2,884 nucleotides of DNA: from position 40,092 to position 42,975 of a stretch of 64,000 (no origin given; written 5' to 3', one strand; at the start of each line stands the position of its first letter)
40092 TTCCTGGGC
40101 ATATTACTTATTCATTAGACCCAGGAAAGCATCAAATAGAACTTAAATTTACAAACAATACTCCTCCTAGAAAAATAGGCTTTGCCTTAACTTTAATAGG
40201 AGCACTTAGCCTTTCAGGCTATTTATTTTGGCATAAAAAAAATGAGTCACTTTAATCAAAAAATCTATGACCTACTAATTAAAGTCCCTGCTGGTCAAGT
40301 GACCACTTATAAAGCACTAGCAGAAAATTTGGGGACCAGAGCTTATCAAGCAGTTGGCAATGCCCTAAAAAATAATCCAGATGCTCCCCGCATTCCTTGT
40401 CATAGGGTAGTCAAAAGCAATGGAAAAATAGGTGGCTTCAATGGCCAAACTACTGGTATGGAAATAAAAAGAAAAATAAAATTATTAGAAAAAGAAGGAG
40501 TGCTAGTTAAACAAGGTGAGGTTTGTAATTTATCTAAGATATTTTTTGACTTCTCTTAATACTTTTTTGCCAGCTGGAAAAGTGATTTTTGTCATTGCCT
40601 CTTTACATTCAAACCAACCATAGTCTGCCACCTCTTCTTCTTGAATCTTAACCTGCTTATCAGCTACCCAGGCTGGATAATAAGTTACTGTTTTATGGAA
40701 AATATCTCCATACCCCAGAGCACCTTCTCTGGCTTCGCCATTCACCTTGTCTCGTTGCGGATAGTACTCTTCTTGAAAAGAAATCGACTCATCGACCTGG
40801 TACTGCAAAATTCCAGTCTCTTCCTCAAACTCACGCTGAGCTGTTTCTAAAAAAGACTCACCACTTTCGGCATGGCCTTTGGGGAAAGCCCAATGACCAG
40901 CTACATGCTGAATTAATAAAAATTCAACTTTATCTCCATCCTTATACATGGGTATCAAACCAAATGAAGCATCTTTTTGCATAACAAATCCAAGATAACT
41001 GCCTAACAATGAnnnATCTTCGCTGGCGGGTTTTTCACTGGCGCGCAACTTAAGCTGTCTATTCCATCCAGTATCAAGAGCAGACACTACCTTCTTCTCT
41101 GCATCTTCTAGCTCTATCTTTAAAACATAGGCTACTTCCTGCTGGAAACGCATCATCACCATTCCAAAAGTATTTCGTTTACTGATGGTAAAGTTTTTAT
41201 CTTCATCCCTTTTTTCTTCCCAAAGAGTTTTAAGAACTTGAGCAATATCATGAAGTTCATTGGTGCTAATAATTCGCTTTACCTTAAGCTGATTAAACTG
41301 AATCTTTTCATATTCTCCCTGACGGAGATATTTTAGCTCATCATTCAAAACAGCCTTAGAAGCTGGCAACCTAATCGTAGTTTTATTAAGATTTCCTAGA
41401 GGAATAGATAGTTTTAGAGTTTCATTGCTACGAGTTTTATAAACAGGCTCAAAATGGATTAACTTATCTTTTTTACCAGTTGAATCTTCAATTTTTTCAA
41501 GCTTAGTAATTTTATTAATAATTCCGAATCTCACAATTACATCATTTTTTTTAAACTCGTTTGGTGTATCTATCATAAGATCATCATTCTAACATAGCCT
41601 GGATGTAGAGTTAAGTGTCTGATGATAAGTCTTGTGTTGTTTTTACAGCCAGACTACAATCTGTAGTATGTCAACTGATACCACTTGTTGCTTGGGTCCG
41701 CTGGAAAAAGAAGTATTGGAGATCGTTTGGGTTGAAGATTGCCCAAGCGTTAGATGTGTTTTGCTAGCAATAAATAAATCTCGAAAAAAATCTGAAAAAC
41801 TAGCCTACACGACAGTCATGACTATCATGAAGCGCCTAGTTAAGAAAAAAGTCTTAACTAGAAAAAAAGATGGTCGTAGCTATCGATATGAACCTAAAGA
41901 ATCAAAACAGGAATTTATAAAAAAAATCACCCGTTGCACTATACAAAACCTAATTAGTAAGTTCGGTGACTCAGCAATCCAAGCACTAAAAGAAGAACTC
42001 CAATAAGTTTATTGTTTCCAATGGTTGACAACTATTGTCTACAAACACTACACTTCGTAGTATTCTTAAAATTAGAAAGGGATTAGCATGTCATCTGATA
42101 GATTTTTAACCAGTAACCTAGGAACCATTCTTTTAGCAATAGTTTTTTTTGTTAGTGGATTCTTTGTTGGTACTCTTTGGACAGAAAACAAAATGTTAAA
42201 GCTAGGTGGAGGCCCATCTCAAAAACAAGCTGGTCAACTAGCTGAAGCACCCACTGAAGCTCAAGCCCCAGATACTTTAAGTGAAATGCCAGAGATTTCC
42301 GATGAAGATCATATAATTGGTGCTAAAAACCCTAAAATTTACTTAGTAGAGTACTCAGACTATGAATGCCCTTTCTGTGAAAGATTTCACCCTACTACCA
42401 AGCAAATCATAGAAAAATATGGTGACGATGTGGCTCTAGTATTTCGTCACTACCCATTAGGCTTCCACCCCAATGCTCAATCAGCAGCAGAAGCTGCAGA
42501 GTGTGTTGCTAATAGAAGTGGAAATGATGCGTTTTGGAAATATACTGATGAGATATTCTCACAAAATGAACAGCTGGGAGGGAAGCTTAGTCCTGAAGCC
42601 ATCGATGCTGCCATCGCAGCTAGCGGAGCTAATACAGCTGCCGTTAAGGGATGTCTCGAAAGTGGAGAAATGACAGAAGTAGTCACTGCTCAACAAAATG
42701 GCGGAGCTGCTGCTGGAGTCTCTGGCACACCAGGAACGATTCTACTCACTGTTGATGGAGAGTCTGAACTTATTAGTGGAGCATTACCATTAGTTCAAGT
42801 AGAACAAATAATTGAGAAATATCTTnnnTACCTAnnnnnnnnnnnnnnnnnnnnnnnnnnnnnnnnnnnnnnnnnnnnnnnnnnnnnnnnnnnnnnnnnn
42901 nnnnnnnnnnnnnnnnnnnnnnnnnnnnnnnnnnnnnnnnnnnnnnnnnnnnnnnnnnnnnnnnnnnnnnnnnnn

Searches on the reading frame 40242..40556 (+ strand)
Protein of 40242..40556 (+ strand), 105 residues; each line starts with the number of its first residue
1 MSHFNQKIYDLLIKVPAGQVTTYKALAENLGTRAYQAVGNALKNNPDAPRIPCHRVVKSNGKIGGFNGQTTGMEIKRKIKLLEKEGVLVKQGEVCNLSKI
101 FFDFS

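Call 34: search_protein_families(library=pfam, proteins=[window:40242-40556:+], max_evalue=0.001)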
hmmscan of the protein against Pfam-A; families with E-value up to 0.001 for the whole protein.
window:40242-40556:+ (105 aa): 1 family
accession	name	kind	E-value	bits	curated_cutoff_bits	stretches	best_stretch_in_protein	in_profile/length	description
PF01035.26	DNA_binding_1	-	1.5e-27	95.7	27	1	4-87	2-81/81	6-O-methylguanine DNA methyltransferase, DNA binding domain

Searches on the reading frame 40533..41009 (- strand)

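Call 34: search_protein_families(library=pfam, proteins=[window:40533-41009:-], max_evalue=0.001)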
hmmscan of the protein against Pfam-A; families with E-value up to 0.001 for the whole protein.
window:40533-41009:- (159 aa): 1 family
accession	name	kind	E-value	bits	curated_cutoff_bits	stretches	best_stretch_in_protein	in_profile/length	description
PF00293.34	NUDIX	-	2e-17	63.9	21.1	1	14-151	4-131/134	NUDIX domain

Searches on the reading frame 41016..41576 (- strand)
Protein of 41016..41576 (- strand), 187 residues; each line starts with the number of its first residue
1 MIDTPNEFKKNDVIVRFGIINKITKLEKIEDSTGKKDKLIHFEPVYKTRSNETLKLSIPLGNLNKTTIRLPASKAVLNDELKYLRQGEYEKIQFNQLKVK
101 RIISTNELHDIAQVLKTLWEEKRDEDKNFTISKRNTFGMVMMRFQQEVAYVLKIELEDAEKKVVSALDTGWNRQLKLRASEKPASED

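Call 34: search_protein_families(library=pfam, proteins=[window:41016-41576:-], max_evalue=0.001)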
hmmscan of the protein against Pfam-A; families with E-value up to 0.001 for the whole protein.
window:41016-41576:- (187 aa): 1 family
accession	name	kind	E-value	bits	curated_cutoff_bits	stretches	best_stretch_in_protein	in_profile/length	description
PF21095.3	CarD_C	-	0.00069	20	23.1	0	102-162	27-85/87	CarD, C-terminal domain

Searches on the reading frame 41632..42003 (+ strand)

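Call 34: search_protein_families(library=pfam, proteins=[window:41632-42003:+], max_evalue=0.001)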
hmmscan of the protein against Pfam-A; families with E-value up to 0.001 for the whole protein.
window:41632-42003:+ (124 aa): 1 family
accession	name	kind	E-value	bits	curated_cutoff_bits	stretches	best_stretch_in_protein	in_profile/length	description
PF03965.22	Penicillinase_R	-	6.7e-19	68.8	22.6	1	21-114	1-91/115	Penicillinase repressor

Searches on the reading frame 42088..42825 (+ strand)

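Call 34: search_protein_families(library=pfam, proteins=[window:42088-42825:+], max_evalue=0.001)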
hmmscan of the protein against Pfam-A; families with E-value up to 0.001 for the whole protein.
window:42088-42825:+ (246 aa): 4 families
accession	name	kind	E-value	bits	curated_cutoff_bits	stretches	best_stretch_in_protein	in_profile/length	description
PF13462.12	Thioredoxin_4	-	1.5e-21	77.7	23.2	1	72-218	3-144/165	Thioredoxin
PF01323.26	DSBA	-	4.7e-14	53.1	25.6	1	86-242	2-190/191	DSBA-like thioredoxin domain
PF13098.12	Thioredoxin_2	-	1.3e-06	29.2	27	1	80-240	3-102/104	Thioredoxin-like domain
PF18400.7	Thioredoxin_12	-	3.7e-05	24.1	26.1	0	62-123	122-183/190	Thioredoxin-like domain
